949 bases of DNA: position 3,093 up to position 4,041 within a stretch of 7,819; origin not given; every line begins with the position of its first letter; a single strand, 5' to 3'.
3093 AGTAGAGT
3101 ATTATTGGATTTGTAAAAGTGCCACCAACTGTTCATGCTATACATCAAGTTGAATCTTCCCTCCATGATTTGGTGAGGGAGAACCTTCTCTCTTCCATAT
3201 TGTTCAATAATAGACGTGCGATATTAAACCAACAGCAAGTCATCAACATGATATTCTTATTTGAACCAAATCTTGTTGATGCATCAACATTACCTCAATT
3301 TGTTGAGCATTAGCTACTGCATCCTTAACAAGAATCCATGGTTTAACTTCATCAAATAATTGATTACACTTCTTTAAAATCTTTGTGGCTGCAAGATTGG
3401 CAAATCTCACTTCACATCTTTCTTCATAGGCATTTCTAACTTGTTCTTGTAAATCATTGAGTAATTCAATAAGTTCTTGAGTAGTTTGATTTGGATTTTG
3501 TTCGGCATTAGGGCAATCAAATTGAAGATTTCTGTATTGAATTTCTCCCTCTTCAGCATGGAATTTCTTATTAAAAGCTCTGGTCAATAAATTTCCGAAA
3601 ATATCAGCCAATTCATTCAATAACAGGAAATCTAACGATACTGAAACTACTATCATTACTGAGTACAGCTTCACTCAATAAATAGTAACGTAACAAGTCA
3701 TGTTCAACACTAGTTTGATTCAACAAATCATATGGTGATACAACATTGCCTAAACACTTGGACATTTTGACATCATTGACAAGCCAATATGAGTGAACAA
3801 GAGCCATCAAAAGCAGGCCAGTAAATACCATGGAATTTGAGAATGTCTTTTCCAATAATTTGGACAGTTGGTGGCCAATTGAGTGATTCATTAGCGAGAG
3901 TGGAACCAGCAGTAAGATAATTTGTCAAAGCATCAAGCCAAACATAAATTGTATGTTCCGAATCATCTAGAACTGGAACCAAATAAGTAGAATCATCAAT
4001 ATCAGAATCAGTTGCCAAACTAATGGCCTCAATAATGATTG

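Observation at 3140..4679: Decayed methionyl-tRNA synthetase (MSM1-like) gene with frameshifts, a stop in a conserved motif and an insertion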

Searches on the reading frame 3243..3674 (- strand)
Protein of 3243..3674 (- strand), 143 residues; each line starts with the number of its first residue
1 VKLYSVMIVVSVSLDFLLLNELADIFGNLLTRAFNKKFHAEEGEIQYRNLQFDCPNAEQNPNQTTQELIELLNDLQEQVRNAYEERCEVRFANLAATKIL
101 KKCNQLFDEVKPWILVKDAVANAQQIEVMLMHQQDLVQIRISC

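Call 6: search_protein_families(library=pfam, max_evalue=0.1, proteins=[window:3243-3674:-])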
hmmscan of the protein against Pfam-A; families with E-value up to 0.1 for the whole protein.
window:3243-3674:- (143 aa): 2 families
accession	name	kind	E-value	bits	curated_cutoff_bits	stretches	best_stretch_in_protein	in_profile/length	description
PF07426.16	Dynactin_p22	-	0.013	15.8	25.2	1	58-138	21-94/168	Dynactin subunit p22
PF19303.5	Anticodon_3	-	0.015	15.6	23.5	1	67-126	10-72/152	Anticodon binding domain of methionyl tRNA ligase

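Call 37: search_protein_representatives(protein=window:3246-3626:-)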
Query: 127 residues. Proteins with E-value up to 0.001 (for the whole library): 5; up to 1e-10: 2; up to 1e-30: 2. The best 5 are listed.
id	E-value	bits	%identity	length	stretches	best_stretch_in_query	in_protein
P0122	1.9e-74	263.4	99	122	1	6-127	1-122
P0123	4.4e-39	149.4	68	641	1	3-114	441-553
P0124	2.0e-06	44.0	36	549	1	4-110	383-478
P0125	3.3e-06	43.3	34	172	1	5-110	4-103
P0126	2.1e-04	37.5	38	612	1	3-102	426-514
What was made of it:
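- An exhaustive search with segment C found a 122-aa protein at 99% identity and a 641-aa protein (N. fowleri MetRS) at 68% (call 37).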

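Call 39: list_cluster_members(proteins=[P0123, P0122, P0124, P0126, P0125])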
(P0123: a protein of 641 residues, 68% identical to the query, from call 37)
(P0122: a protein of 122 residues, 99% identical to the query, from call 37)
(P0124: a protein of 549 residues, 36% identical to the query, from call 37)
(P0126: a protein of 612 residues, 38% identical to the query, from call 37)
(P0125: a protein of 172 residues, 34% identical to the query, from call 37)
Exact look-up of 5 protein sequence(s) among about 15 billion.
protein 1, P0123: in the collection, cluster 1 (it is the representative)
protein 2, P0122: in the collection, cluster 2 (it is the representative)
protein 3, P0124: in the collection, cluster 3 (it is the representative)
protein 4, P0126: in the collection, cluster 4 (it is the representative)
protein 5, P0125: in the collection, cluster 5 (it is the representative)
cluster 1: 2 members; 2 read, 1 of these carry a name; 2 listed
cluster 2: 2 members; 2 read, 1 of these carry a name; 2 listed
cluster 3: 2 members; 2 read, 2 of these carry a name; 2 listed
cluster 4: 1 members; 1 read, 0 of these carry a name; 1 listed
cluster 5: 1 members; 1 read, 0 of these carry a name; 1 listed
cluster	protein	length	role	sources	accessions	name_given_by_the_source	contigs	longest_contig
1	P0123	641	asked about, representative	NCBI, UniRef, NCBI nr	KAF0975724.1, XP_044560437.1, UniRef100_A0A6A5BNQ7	hypothetical protein FDP41_005051 [Naegleria fowleri] | methionine--tRNA ligase n=1 Tax=Naegleria fowleri TaxID=5763 RepID=A0A6A5BNQ7_NAEFO | uncharacterized protein FDP41_005051 [Naegleria fowleri]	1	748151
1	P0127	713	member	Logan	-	-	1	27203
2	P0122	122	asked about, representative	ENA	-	-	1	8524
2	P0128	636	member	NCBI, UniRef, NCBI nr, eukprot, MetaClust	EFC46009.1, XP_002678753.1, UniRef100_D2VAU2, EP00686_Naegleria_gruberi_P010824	methionyl-tRNA synthetase [Naegleria gruberi] | methionine--tRNA ligase n=1 Tax=Naegleria gruberi TaxID=5762 RepID=D2VAU2_NAEGR | XP_002678753.1 methionyl-tRNA synthetase [Naegleria gruberi strain NEG-M]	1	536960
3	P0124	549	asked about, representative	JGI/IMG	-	methionyl-tRNA synthetase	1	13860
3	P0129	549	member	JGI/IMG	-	methionyl-tRNA synthetase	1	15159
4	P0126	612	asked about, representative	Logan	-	-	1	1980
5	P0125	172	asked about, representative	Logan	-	-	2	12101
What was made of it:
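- The 90%-identity cluster of the 122-aa hit contains XP_002678753.1, 'methionyl-tRNA synthetase [N. gruberi NEG-M]', 636 aa, on a 536,960-bp contig (call 39).
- Tried and rejected: The exhaustive representative search with segment C (call 37) plus the cluster look-up (call 39) found it.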

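Call 41: find_encoding_contigs(protein=P0128, flank=6000, max_places=4)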
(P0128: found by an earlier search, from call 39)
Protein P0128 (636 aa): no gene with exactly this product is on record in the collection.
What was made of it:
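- Tried and rejected: The exact-product look-up failed (call 41).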

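Call 42: find_encoding_contigs(protein=P0122, flank=10000, max_places=4)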
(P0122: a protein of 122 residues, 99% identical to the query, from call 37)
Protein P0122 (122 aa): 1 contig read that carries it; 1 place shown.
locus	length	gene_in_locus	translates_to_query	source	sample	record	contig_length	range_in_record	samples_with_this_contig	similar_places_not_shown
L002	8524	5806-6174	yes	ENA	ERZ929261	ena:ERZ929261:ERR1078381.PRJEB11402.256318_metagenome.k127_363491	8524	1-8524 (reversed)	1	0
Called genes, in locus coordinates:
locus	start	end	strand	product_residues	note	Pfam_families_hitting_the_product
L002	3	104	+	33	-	?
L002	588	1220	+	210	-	-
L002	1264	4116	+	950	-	-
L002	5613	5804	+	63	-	PF09334:tRNA-synt_1g (weak)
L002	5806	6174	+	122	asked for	-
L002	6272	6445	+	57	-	-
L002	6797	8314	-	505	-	-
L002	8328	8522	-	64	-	?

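Call 46: find_homologous_proteins(query=P0128, max_evalue=1e-10)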
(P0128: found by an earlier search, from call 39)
Query P0128 (636 aa): 8000 proteins with E <= 1e-10 among 8000 candidates; the best 120 are listed.
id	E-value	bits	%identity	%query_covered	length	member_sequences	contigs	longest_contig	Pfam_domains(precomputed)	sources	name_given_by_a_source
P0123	3.2e-292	988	74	91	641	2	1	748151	PF09334.18,PF01406.26,PF00133.29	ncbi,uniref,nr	ncbi:hypothetical protein FDP41_005051 [Naegleria fowleri]|uniref:methionine--tRNA ligase n=1 Tax=Na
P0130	2.5e-288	976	70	94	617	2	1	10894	PF09334.18,PF00133.29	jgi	-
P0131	5.3e-288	975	70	96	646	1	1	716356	PF09334.18,PF01406.26,PF00133.29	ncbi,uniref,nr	ncbi:hypothetical protein C9374_002466 [Naegleria lovaniensis]|uniref:methionine--tRNA ligase n=1 Ta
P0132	2.2e-241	821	62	89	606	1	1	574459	PF09334.18,PF01406.26,PF01921.25,PF00133.29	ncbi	ncbi:hypothetical protein ABK040_010270 [Willaertia magna]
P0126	4.2e-135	470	42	85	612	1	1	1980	PF09334.18,PF00133.29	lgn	-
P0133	3.1e-129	450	43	86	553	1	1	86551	PF09334.18,PF01406.26,PF00133.29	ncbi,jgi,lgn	jgi:methionyl-tRNA synthetase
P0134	1.2e-123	432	43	86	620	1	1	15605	PF09334.18,PF00133.29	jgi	jgi:methionyl-tRNA synthetase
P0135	3.8e-115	404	41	86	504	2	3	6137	PF09334.18,PF01406.26,PF00133.29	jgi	jgi:methionyl-tRNA synthetase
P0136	9.8e-112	392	43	80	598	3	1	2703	PF09334.18,PF01406.26,PF00133.29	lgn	-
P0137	4.2e-108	380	37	87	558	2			PF09334.18,PF01406.26,PF00133.29,PF19303.6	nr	nr:methionine--tRNA ligase, mitochondrial-like [Leptinotarsa decemlineata]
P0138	5.0e-108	380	39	83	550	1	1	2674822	PF09334.18,PF01406.26,PF00133.29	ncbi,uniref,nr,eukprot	ncbi:methionine-tRNA ligase [Aphanomyces invadans]|uniref:methionine--tRNA ligase n=1 Tax=Aphanomyce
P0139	1.2e-107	379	39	81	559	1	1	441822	PF09334.18,PF01406.26,PF00133.29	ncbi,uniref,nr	ncbi:unnamed protein product [Hyaloperonospora brassicae]|uniref:methionine--tRNA ligase n=1 Tax=Hya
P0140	2.1e-107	378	40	85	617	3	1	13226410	PF09334.18,PF01406.26,PF01921.25,PF00133.29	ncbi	ncbi:hypothetical protein PUN28_001627 [Cardiocondyla obscurior]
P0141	4.0e-107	377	39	81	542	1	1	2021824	PF09334.18,PF01406.26,PF00133.29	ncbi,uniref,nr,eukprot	ncbi:hypothetical protein Poli38472_002785 [Pythium oligandrum]|uniref:methionine--tRNA ligase n=1 T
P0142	9.0e-107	376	42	81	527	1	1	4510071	PF09334.18,PF01406.26,PF00133.29,PF19303.6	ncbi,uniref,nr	ncbi:methionine--tRNA ligase, mitochondrial [Contarinia nasturtii]|uniref:methionine--tRNA ligase, m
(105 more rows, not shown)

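Call 52: search_protein_families(library=pfam, max_evalue=1, proteins=[L002:6800-8314:-, L002:1264-4113:+, L002:588-1217:+])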
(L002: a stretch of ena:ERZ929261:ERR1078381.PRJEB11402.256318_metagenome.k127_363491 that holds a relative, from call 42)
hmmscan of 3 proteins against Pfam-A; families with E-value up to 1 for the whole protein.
L002:6800-8314:- (505 aa): 2 families
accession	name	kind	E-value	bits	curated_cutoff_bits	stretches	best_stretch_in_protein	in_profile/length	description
PF13640.12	2OG-FeII_Oxy_3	-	0.008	17.5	27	1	356-434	9-96/98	2OG-Fe(II) oxygenase superfamily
PF14277.12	DUF4364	-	0.029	14.6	26.9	1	211-298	45-129/162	Domain of unknown function (DUF4364)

L002:1264-4113:+ (950 aa): 1 family
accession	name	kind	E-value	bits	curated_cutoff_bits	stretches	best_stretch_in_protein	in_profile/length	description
PF06240.19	COXG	-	0.042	14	22.2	1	99-183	57-138/140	Carbon monoxide dehydrogenase subunit G (CoxG)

L002:588-1217:+ (210 aa): 0 families

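Call 53: search_solved_structures(query=L002:6800-8314:-, max_evalue=1, show_alignments=1)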
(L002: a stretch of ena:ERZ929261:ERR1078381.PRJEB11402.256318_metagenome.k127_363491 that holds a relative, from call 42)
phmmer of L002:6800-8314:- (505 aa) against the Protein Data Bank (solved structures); distinct sequences matched with E-value up to 1: 4.
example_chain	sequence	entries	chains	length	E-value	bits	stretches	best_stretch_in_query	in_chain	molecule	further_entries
5cg8_A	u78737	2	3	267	1.3e-12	50.4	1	222-452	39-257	Tet-like dioxygenase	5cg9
4lt5_A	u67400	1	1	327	2.8e-12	49.4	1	222-448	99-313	Naegleria Tet-like dioxygenase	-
4mve_A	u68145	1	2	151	0.18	13.7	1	190-217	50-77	Uncharacterized protein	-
6ted_X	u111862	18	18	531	0.84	11.5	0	148-220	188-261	Parafibromin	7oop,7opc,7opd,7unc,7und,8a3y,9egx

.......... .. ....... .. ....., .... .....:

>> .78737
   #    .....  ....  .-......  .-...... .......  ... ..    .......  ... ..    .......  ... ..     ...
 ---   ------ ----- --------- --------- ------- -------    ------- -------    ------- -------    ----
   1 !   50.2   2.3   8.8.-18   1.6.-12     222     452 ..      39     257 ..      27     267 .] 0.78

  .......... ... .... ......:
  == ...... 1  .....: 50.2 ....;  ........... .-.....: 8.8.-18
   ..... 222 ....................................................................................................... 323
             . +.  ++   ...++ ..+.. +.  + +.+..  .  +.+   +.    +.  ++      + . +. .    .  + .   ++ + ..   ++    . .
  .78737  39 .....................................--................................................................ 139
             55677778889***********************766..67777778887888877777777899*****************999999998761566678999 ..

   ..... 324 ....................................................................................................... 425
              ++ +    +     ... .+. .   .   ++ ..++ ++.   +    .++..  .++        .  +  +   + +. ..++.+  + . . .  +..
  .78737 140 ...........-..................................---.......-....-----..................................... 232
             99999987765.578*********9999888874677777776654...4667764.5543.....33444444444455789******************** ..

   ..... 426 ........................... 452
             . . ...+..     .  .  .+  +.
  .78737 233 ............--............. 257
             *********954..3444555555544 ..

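Call 54: search_solved_structures(query=L002:1264-4113:+, max_evalue=1)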
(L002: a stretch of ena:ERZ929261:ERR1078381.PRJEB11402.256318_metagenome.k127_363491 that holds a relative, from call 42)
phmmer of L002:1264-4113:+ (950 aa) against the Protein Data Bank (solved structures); distinct sequences matched with E-value up to 1: 0.
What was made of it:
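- Tried and rejected: There was no significant match in Pfam (one chance-level COXG hit at E 0.042, below the cut-off) and none in the PDB (calls 6, 52, 54).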

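Call 68: find_related_loci(query=P0128, collection=metagenome_contigs, flank=4000)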
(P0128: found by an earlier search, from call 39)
Query P0128 (636 aa) in metagenome_contigs; peptide patterns used: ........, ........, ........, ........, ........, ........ (x = any residue, [..] = any of these).
91 stretches matched a pattern; 29 encode a relative of the query (tblastn E <= 1e-3); 29 distinct loci.
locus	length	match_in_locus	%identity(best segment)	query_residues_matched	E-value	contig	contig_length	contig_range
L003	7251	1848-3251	35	71-581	6e-85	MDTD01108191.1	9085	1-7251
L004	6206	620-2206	33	36-611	6e-85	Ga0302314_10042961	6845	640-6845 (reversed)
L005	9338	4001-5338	34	71-575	2e-84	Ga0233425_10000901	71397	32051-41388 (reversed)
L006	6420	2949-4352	35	71-581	6e-83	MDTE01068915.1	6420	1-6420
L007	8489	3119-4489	33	71-570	1e-82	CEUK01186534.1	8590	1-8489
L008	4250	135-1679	31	64-612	7e-78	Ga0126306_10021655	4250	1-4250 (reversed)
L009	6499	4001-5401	33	71-590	1e-73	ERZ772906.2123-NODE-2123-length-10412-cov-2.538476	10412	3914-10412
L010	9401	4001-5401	33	71-590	2e-73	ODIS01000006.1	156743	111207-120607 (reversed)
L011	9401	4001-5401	33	71-590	3e-73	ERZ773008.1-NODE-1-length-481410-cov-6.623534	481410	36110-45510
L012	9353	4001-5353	33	71-578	1e-73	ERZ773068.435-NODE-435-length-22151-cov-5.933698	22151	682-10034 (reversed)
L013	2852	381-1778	33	71-590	3e-74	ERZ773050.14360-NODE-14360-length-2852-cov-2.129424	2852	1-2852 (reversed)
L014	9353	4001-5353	33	71-578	3e-73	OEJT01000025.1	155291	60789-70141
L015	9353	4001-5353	33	71-578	2e-73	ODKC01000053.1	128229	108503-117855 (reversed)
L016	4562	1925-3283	33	60-570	6e-64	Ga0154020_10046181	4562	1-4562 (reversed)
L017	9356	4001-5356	31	70-570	8e-60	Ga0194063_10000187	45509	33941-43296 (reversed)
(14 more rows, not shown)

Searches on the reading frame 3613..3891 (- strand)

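Call 6: search_protein_families(library=pfam, max_evalue=0.1, proteins=[window:3613-3891:-])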
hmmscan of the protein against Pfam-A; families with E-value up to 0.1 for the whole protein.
window:3613-3891:- (92 aa): 4 families
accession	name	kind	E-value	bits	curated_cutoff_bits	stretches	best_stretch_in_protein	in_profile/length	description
PF09334.17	tRNA-synt_1g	-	1.8e-10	40.6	20.1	1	31-88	316-371/391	tRNA synthetases class I (M)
PF00133.28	tRNA-synt_1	-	6e-05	22.4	22.7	1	39-80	372-410/414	tRNA synthetases class I (I, L, M and V)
PF01406.26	tRNA-synt_1e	-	0.0004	20.3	27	1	31-74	241-283/301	tRNA synthetases class I (C) catalytic domain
PF24378.1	DUF7534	-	0.083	13.5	28.4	0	19-38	30-49/57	Family of unknown function (DUF7534)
